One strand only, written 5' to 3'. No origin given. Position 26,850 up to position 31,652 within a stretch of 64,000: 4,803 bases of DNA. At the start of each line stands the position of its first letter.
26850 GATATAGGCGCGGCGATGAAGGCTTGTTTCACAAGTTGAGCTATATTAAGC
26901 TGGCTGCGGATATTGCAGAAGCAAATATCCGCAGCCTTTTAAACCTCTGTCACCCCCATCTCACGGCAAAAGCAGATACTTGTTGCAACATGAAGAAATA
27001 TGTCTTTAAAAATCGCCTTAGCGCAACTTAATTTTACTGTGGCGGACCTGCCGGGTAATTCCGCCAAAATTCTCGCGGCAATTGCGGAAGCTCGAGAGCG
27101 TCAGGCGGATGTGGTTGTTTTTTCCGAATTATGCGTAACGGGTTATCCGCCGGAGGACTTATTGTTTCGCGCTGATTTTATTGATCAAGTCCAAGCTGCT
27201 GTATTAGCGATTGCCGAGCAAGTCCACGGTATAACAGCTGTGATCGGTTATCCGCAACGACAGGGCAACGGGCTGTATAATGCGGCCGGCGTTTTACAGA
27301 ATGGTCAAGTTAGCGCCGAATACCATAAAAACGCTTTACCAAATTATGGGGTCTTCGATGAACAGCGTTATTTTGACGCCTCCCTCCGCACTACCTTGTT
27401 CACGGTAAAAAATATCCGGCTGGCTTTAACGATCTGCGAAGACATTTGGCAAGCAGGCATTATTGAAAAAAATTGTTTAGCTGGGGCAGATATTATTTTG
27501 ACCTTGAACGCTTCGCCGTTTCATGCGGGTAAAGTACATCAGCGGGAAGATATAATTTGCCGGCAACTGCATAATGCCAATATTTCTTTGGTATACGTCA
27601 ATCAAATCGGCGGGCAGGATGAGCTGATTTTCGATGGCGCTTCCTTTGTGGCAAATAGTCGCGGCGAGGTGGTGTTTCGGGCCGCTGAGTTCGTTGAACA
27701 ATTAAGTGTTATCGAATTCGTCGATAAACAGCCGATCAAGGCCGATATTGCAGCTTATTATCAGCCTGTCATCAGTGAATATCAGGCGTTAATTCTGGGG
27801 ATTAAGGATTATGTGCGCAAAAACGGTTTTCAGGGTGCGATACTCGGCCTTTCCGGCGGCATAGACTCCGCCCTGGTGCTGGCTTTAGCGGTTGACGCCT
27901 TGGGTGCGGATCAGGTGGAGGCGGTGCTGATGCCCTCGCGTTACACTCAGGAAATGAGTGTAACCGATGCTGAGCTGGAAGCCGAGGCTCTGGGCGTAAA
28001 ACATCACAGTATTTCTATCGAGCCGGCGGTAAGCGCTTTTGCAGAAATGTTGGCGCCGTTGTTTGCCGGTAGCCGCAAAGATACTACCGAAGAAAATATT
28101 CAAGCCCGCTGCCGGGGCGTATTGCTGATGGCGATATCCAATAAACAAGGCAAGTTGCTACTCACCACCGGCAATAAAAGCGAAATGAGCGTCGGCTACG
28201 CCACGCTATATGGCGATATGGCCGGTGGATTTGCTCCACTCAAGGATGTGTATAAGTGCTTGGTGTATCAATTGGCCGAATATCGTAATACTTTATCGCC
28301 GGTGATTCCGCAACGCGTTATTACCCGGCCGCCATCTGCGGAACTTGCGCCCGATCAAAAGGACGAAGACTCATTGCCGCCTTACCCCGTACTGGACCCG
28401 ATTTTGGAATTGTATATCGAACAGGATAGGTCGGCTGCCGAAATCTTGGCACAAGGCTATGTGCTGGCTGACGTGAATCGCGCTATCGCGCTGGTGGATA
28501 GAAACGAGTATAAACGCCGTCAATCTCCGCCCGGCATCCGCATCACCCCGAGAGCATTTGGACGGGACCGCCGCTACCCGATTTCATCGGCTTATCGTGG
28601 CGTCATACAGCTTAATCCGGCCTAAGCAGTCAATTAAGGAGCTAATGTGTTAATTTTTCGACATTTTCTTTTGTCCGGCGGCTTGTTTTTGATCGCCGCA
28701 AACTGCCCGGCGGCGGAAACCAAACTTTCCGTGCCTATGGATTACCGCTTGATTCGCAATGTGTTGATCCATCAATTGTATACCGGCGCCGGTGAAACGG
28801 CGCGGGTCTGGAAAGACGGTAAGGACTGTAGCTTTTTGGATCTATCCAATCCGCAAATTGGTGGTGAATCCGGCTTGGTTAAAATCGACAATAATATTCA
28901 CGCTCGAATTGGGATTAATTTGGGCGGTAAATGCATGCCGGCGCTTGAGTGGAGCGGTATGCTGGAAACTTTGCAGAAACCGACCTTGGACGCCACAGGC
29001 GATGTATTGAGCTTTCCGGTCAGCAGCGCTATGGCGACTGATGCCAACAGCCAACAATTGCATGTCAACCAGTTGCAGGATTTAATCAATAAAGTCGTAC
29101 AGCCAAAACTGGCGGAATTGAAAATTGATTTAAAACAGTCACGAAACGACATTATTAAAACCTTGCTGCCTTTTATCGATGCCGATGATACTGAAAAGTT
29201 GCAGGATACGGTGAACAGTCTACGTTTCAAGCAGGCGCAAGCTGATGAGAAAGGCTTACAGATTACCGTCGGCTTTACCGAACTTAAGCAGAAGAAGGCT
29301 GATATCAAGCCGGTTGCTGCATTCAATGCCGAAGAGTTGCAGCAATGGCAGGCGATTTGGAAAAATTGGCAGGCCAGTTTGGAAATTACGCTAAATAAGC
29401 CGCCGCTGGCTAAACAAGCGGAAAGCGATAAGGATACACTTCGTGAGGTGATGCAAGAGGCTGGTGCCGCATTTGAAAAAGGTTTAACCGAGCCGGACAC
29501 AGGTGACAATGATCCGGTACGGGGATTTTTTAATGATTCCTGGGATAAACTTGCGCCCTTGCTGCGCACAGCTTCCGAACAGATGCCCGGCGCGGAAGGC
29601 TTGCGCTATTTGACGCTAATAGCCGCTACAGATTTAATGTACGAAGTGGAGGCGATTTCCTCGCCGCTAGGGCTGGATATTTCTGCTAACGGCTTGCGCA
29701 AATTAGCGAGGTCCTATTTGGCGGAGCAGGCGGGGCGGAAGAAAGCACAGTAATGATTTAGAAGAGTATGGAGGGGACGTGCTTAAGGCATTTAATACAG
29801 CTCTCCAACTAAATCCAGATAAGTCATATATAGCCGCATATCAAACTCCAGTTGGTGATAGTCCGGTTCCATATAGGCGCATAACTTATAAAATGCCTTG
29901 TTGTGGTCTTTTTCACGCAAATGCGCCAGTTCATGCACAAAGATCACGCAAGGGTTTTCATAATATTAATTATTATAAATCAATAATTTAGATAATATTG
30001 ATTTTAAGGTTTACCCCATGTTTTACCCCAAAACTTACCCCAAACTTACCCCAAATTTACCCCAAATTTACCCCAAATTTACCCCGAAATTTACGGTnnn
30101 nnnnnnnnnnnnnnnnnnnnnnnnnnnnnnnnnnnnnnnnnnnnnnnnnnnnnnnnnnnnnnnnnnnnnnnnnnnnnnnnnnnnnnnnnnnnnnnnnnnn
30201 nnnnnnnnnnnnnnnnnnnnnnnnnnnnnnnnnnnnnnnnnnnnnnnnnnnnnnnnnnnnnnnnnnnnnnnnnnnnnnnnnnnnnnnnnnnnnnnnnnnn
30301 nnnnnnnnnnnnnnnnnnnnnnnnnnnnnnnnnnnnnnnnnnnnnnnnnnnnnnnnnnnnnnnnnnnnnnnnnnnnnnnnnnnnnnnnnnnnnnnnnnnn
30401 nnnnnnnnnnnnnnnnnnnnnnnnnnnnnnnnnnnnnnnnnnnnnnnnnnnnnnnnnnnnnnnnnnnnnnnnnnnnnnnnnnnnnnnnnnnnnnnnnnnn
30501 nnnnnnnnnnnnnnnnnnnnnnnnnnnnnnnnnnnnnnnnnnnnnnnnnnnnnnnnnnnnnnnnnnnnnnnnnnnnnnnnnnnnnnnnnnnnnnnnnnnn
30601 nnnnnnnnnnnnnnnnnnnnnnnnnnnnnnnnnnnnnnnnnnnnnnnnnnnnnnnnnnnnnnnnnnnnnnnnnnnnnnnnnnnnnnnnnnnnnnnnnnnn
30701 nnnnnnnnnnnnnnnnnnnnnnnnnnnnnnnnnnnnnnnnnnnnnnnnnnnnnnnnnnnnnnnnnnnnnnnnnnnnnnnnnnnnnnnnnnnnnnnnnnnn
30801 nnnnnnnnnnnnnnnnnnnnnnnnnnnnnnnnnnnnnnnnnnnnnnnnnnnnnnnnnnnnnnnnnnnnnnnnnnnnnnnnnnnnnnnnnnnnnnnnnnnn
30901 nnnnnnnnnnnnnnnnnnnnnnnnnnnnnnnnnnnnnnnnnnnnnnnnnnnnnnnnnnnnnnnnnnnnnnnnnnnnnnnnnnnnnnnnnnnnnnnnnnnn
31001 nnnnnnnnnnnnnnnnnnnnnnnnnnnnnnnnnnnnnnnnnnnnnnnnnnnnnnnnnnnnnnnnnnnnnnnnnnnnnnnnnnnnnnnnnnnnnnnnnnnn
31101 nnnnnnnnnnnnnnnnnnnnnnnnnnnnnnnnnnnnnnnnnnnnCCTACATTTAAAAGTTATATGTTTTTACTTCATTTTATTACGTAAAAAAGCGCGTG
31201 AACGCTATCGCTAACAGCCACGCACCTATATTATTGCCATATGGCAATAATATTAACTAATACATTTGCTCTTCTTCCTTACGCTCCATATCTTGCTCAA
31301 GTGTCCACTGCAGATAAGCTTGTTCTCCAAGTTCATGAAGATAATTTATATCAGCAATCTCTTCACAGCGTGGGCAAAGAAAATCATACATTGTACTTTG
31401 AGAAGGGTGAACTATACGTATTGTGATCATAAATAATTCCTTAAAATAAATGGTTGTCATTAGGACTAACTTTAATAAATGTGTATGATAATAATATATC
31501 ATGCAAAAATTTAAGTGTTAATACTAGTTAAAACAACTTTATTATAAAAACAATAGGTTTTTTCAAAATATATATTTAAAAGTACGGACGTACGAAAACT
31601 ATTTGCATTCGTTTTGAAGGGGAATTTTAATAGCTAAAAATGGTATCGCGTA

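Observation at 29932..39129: A ~9.2-kb AT-rich integrative element splits a DUF45/YgjP-type metallopeptidase gene at its HEXXH motif; attL, attR, attP and attB can be reconstructed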

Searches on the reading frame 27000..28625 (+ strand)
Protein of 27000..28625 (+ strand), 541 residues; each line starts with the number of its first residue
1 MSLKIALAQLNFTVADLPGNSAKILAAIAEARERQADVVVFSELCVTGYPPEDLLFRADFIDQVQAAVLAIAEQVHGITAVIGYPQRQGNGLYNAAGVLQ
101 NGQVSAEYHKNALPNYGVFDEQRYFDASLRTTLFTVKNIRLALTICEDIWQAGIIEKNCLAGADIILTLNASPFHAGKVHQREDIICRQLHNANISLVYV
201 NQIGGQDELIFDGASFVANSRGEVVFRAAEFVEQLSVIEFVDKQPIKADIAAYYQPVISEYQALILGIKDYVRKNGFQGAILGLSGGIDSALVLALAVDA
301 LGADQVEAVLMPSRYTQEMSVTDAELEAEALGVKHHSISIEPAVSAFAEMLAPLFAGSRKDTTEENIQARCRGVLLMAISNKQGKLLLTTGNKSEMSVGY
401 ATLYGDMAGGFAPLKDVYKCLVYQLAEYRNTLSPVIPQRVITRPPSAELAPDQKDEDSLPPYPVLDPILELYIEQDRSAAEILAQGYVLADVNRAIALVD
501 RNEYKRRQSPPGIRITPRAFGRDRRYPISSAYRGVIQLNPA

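Call 38: list_cluster_members(proteins=[P0121, window:27000-28625:+, window:40348-41076:-])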
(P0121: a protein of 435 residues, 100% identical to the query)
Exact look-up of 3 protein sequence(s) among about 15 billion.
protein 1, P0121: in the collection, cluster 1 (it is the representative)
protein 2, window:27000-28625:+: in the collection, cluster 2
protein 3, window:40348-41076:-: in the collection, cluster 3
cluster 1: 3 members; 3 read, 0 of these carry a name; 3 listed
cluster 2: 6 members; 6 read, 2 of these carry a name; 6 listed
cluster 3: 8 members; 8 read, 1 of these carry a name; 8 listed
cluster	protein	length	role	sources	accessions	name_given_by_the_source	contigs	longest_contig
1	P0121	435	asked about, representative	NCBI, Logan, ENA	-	-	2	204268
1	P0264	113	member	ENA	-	-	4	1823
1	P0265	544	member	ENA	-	-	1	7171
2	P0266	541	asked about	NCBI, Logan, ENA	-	-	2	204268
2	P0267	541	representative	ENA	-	-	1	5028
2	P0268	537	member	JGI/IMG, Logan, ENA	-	NAD+ synthase (glutamine-hydrolysing)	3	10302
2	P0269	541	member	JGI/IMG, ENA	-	NAD+ synthase (glutamine-hydrolysing)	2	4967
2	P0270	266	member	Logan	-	-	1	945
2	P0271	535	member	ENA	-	-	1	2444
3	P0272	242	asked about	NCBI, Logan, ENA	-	-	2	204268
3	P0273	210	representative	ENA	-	-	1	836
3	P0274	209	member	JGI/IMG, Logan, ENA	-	repressor LexA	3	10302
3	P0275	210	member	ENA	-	-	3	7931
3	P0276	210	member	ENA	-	-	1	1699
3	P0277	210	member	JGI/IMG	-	-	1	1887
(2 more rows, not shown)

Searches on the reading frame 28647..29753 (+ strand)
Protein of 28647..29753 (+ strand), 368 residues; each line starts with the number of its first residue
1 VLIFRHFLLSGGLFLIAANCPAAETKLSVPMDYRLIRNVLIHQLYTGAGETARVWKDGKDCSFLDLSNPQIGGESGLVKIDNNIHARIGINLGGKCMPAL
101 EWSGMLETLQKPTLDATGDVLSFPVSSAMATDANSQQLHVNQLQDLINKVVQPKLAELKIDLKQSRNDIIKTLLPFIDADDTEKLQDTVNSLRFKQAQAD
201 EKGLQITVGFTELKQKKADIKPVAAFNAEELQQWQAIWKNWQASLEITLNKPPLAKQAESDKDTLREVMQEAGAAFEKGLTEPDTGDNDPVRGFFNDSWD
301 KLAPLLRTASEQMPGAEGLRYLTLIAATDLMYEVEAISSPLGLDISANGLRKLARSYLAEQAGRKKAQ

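Call 7: search_protein_families(library=pfam, proteins=[window:28647-29753:+], max_evalue=0.01)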
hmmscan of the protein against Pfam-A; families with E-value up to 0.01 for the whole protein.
window:28647-29753:+ (368 aa): 1 family
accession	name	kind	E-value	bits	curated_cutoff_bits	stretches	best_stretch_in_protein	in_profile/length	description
PF07855.17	ATG101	-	0.0026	18.1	26.5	1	170-270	39-130/158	Autophagy-related protein 101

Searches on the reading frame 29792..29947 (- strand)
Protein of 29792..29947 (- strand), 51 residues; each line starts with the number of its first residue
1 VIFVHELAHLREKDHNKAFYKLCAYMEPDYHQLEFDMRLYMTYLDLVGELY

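Call 98: search_protein_families(library=pfam, proteins=[window:29792-29947:-], max_evalue=1)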
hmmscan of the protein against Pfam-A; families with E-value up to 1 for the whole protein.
window:29792-29947:- (51 aa): 4 families
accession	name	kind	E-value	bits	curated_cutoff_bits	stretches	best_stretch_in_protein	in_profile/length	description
PF01863.23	YgjP-like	-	9.2e-09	36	26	1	2-34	169-201/207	YgjP-like, metallopeptidase domain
PF08325.16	WLM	-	1.9e-05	25.2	26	1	3-35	87-119/190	WLM domain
PF05569.17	Peptidase_M56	-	0.053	13.1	31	1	1-15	195-209/296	BlaR1 peptidase M56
PF17237.7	Emr1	-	0.25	11.8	25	1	16-26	22-32/44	ERMES regulator 1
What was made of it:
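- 29792..29938 (-): C-terminal fragment of the split ygjP-like (M48/DUF45) gene: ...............GELY*. Hits PF01863 at 9.2e-9 on its own (call 98).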

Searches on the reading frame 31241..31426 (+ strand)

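Call 14: search_protein_families(library=phrogs, proteins=[window:31241-31426:+], max_evalue=0.01)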
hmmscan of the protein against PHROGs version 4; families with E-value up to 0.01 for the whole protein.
window:31241-31426:+ (61 aa): 0 families

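Call 98: search_protein_families(library=pfam, proteins=[window:31241-31426:+], max_evalue=1)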
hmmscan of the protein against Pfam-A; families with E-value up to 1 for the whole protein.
window:31241-31426:+ (61 aa): 1 family
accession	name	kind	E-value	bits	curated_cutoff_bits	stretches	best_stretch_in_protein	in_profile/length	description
PF25410.1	PH_34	-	0.042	14.1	27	1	6-57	61-111/149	PH-like domain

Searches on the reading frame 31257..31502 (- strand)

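Call 14: search_protein_families(library=phrogs, proteins=[window:31257-31502:-], max_evalue=0.01)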
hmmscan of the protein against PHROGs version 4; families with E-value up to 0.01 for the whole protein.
window:31257-31502:- (81 aa): 0 families

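Call 15: search_protein_families(library=ncbifam, proteins=[window:31257-31502:-], max_evalue=0.01)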
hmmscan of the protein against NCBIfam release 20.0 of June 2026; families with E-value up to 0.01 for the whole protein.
window:31257-31502:- (81 aa): 0 families

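Call 67: search_protein_families(library=padloc, proteins=[window:31257-31502:-], max_evalue=0.01)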
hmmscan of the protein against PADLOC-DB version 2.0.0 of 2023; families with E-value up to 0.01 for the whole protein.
window:31257-31502:- (81 aa): 0 families

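Call 98: search_protein_families(library=pfam, proteins=[window:31257-31502:-], max_evalue=1)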
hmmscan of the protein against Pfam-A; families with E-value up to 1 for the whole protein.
window:31257-31502:- (81 aa): 2 families
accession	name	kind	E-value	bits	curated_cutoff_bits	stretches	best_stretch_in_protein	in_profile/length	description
PF21936.2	Pcf11_C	-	0.042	14.2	26.7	1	30-61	3-34/54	Pcf11, C-terminal domain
PF24441.1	DUF7560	-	0.16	12.1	27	1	37-53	2-18/44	Family of unknown function (DUF7560)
